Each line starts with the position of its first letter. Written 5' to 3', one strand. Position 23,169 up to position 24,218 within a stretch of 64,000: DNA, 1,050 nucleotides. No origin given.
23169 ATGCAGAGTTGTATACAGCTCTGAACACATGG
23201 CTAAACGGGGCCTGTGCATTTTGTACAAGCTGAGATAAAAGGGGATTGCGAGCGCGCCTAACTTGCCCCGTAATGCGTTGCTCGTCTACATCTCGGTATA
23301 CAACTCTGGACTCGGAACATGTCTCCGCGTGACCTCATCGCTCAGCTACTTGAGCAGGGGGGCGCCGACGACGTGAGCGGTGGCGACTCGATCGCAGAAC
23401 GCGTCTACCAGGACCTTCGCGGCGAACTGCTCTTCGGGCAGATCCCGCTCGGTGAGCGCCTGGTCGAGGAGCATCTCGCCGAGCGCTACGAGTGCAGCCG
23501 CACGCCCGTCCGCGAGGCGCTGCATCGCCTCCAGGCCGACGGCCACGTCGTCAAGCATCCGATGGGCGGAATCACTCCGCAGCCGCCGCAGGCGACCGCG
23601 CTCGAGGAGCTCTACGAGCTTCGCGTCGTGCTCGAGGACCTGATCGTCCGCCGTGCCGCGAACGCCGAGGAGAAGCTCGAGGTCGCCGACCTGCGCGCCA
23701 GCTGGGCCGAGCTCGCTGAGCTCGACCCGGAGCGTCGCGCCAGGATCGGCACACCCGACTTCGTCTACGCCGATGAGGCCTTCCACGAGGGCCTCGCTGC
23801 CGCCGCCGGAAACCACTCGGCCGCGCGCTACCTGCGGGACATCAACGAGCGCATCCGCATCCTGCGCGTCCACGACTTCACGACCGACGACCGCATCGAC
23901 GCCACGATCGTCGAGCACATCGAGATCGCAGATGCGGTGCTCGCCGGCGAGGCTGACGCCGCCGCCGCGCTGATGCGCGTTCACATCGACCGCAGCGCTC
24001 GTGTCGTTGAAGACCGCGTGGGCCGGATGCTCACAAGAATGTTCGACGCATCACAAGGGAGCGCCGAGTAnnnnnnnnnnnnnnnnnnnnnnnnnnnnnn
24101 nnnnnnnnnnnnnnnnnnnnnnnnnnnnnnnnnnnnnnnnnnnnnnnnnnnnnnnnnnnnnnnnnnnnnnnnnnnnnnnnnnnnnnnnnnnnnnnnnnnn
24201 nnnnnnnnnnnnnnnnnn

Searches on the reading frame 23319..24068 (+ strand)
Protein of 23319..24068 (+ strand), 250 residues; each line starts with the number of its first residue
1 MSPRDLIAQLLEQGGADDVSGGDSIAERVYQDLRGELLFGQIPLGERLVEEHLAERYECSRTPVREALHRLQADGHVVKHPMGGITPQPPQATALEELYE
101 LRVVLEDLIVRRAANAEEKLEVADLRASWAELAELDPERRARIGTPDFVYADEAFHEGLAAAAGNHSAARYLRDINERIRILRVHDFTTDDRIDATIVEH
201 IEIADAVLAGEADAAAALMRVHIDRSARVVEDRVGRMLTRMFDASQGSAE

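Call 3: search_protein_families(library=pfam, proteins=[window:23319-24068:+], max_evalue=1)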
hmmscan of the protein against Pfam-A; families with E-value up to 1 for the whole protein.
window:23319-24068:+ (250 aa): 3 families
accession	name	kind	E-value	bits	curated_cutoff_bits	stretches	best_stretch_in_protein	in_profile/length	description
PF07729.17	FCD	-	3.9e-21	76.2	24.3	1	97-224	1-124/125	FCD domain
PF00392.27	GntR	-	2.1e-16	59.8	27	1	26-85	2-62/64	Bacterial regulatory proteins, gntR family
PF08279.18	HTH_11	-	0.037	14.3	25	1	53-78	21-46/55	HTH domain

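Call 4: search_protein_families(library=ncbifam, proteins=[window:23319-24068:+], max_evalue=1)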
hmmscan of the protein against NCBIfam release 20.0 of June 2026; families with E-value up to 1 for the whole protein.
window:23319-24068:+ (250 aa): 20 families
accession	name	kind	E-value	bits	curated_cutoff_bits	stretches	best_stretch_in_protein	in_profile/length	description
TIGR03338.1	phnR_burk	equivalog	2.8e-25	89.2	271.5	1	24-226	11-209/212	phosphonate utilization associated transcriptional regulator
NF003011.0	PRK03837.1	subfamily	1.1e-16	61.2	260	2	92-229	101-232/241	transcriptional regulator NanR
NF008576.0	PRK11534.1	equivalog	1.4e-13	51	218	1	29-224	12-211/225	DNA-binding transcriptional regulator CsiR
NF008504.0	PRK11414.1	equivalog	3.6e-08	33.4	225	1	24-125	11-112/221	GntR family transcriptional regulator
TIGR02404.1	trehalos_R_Bsub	equivalog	4.9e-06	26.3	211.95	1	27-80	3-57/233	trehalose operon repressor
TIGR02018.2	his_ut_repres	equivalog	4.9e-06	26.1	220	1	27-84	2-60/226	histidine utilization transcriptional repressor HutC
NF007001.0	PRK09464.1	equivalog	3e-05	23.8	330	1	25-84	11-71/254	pyruvate dehydrogenase complex transcriptional repressor PdhR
NF007741.0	PRK10421.1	equivalog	4.2e-05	23.1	311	1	26-224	9-227/262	transcriptional regulator LldR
NF052290.2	MocR_like_YczR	exception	0.00015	20.6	487.4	1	23-92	18-88/458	MocR-like transcription factor YczR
NF008571.0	PRK11523.1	equivalog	0.00046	19.7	396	1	28-85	8-70/258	transcriptional regulator ExuR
NF052282.1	PLP_TF_PdxR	equivalog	0.0012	18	320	1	25-89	2-67/448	MocR-like pyridoxine biosynthesis transcription factor PdxR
TIGR02325.1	C_P_lyase_phnF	equivalog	0.003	17.1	156.8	1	27-79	11-64/238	phosphonate metabolism transcriptional regulator PhnF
TIGR03337.1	phnR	equivalog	0.0084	15.8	296.75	1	45-83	22-61/231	phosphonate utilization transcriptional regulator PhnR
NF041547.1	GntR_LSA1692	equivalog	0.011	15.4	275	1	48-82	25-60/233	GntR family transcriptional regulator, LSA1692 subfamily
NF011575.0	PRK14999.1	equivalog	0.015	14.7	424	1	27-136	15-123/241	histidine utilization repressor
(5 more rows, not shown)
